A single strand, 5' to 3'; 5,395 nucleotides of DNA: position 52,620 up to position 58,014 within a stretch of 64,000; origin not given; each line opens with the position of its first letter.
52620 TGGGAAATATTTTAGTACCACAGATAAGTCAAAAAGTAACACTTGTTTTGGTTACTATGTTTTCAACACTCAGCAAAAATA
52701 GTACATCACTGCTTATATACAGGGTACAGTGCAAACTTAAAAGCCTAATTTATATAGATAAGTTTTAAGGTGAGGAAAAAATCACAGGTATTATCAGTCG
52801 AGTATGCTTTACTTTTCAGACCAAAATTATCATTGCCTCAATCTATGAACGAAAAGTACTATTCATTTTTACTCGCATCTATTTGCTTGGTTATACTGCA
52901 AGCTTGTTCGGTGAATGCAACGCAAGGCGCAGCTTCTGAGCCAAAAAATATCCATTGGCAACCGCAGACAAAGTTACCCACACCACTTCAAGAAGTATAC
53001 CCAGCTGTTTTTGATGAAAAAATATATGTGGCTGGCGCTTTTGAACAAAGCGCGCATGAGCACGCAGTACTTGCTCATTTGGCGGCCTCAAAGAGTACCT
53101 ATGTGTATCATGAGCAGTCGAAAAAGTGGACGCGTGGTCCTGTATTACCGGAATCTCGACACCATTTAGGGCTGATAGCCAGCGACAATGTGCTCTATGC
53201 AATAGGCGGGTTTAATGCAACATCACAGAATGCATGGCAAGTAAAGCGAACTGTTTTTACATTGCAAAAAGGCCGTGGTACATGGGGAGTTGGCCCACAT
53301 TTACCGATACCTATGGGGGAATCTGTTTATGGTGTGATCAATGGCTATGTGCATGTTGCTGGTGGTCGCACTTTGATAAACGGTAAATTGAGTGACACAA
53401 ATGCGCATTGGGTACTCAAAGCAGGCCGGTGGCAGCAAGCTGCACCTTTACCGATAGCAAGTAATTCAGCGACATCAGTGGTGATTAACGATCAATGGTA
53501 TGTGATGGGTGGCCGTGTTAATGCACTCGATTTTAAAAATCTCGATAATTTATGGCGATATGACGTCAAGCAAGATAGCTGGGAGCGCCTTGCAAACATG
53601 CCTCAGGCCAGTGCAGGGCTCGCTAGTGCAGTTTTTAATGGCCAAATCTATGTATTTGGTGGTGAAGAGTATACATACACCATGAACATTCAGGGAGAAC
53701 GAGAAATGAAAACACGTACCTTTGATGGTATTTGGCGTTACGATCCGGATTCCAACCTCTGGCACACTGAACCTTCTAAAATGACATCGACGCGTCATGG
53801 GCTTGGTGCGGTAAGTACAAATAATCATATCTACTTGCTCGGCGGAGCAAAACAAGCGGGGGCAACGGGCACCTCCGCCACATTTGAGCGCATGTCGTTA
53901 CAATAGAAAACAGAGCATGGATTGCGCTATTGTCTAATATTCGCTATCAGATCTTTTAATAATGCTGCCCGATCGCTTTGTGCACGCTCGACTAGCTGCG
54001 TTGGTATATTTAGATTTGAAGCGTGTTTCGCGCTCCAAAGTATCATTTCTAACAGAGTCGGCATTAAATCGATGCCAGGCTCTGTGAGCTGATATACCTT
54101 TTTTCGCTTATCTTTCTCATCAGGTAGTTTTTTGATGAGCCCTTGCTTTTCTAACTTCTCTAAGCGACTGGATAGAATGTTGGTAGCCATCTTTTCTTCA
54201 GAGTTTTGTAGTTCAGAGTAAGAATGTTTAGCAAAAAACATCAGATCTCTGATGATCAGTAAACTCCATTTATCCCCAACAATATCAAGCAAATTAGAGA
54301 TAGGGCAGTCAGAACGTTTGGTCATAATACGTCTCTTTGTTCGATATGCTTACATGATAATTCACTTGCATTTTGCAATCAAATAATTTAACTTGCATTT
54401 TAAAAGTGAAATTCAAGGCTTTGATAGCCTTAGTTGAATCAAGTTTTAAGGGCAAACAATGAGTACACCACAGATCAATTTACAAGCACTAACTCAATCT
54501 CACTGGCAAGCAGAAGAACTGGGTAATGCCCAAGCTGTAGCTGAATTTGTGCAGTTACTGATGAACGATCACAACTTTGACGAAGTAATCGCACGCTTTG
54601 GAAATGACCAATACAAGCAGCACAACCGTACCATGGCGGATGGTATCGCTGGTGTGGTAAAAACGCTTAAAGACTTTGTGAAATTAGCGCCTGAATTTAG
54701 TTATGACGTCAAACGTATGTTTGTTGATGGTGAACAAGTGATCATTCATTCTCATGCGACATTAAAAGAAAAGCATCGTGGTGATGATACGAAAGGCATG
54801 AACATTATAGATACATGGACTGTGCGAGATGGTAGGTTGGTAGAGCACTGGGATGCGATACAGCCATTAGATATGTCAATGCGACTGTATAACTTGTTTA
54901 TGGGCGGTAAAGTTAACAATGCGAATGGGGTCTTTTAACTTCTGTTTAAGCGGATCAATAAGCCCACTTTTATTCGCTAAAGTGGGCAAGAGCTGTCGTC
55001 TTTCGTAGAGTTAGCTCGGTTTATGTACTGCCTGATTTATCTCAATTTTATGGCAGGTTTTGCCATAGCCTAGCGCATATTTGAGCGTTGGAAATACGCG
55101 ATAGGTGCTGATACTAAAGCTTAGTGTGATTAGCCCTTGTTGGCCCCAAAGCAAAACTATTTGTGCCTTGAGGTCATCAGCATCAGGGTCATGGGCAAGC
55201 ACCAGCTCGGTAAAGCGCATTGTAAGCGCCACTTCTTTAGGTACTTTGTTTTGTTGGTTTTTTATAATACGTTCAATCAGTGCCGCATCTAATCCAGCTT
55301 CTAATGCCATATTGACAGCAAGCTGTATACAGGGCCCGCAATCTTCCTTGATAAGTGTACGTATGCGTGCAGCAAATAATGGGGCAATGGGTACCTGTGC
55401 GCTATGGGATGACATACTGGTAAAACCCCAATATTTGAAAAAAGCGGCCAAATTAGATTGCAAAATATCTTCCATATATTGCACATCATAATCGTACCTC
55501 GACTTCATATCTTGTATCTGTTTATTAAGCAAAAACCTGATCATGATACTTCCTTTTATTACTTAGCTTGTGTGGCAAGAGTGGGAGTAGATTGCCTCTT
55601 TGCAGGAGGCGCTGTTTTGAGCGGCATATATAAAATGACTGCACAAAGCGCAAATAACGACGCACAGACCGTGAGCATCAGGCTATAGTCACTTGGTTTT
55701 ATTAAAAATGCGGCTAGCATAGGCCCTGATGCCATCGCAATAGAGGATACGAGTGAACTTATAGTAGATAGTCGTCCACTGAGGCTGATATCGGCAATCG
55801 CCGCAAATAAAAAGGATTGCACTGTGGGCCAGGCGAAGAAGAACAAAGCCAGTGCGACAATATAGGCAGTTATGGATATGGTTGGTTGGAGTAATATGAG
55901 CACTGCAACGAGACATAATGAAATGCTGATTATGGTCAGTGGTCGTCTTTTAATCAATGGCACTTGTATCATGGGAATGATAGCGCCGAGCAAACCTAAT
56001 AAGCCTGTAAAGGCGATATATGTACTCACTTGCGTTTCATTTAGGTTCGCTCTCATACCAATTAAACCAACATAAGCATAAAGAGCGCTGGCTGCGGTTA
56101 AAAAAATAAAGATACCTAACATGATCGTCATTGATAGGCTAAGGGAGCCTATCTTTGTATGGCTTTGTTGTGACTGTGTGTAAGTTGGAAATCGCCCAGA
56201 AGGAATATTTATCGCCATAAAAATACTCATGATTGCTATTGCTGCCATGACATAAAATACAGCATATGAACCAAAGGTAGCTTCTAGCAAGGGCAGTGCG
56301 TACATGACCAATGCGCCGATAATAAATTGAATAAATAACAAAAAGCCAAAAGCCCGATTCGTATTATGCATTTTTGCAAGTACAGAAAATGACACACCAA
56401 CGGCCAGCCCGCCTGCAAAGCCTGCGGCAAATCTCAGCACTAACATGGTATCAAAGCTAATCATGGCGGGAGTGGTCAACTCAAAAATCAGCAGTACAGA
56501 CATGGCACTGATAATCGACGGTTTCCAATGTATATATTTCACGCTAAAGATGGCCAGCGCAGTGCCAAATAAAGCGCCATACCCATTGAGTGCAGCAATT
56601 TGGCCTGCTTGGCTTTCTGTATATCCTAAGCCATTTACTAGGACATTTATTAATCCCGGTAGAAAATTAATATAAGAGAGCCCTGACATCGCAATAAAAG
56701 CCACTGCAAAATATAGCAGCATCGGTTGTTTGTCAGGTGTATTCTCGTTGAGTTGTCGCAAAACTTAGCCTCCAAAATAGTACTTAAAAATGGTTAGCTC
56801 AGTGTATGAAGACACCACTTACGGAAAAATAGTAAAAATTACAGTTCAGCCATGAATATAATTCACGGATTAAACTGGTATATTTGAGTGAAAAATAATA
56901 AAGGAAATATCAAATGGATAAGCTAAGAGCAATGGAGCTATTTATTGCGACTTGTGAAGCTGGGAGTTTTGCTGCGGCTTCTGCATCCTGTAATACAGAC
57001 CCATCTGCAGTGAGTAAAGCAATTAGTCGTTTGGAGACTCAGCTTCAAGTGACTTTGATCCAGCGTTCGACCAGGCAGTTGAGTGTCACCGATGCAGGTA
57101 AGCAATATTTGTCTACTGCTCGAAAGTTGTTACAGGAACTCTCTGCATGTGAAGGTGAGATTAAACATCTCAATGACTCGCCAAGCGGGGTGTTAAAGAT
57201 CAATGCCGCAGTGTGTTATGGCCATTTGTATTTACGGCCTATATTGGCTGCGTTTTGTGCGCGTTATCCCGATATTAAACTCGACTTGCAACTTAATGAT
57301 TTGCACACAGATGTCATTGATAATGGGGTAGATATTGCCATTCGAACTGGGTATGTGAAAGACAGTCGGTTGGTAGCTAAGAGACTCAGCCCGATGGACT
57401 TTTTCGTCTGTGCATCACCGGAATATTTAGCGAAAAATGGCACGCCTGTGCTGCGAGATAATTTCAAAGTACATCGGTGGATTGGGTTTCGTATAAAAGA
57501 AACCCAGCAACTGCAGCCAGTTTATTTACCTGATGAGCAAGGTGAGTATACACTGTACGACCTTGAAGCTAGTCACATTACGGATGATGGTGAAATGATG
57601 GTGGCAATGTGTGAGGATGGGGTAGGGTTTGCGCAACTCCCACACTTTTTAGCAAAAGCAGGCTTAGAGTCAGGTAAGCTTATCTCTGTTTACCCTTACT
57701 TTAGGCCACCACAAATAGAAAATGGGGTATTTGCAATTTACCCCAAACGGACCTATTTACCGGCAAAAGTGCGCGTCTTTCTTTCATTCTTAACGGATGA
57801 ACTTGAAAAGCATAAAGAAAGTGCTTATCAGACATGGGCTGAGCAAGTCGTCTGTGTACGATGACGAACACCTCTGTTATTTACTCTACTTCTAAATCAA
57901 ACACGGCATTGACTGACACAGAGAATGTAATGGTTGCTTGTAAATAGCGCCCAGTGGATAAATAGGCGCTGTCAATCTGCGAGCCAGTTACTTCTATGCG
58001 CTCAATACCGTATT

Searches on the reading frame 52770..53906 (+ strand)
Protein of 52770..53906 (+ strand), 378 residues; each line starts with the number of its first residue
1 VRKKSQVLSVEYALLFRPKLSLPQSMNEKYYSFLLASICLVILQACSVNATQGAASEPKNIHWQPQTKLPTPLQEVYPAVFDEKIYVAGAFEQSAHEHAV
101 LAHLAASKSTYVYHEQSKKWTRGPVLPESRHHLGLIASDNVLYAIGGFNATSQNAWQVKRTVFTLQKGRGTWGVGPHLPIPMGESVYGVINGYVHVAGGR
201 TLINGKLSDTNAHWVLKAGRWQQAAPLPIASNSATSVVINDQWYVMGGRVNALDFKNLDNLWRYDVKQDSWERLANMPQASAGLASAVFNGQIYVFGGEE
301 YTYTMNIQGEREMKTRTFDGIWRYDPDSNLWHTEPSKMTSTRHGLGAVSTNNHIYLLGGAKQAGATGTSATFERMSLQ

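Call 93: search_protein_families(library=pfam, proteins=[window:52770-53906:+], max_evalue=0.001)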
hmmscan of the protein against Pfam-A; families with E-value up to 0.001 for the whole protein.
window:52770-53906:+ (378 aa): 9 families
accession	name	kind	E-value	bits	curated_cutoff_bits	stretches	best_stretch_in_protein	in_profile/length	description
PF24681.1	Kelch_KLHDC2_KLHL20_DRC7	-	3.8e-31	108.6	50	2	105-298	23-221/221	KLHDC2/KLHL20/DRC7 Kelch-repeats domain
PF13964.12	Kelch_6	-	1.3e-27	95.2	25.3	2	235-278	6-47/50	Kelch motif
PF01344.31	Kelch_1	-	3.6e-26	90.8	20.1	2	234-278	5-46/46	Kelch motif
PF25210.1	Kelch_FKB95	-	3.9e-23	82.9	70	2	230-301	32-100/268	FKB95, Kelch-repeats domain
PF07646.21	Kelch_2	-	3.5e-19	68.1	21.3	1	282-335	3-45/48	Kelch motif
PF24996.1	NANM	-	4.6e-17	62.4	45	2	265-362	35-127/350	N-acetylneuraminate epimerase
PF24981.1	Beta-prop_ATRN-LZTR1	-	1.2e-16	61.3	50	1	219-360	133-280/289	Attractin/LZTR1 beta-propeller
PF13418.12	Kelch_4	-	2.4e-15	56.6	21.6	1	234-279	5-49/49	Galactose oxidase, central domain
PF13415.12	Kelch_3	-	1.1e-11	45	22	1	244-288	5-47/48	Galactose oxidase, central domain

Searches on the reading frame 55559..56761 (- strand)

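Call 93: search_protein_families(library=pfam, proteins=[window:55559-56761:-], max_evalue=0.001)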
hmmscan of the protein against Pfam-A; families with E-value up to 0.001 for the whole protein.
window:55559-56761:- (400 aa): 1 family
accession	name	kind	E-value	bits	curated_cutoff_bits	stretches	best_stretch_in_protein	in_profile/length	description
PF07690.21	MFS_1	-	2.8e-14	53.3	33.4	2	23-339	5-336/347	Major Facilitator Superfamily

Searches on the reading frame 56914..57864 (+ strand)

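Call 93: search_protein_families(library=pfam, proteins=[window:56914-57864:+], max_evalue=0.001)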
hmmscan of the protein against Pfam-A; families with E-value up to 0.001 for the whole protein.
window:56914-57864:+ (316 aa): 2 families
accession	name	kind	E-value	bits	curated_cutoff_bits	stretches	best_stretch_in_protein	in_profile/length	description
PF03466.25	LysR_substrate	-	9.5e-34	117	28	1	88-297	2-208/209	LysR substrate binding domain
PF00126.33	HTH_1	-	9.1e-19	67.6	26.6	1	4-63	1-60/60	Bacterial regulatory helix-turn-helix protein, lysR family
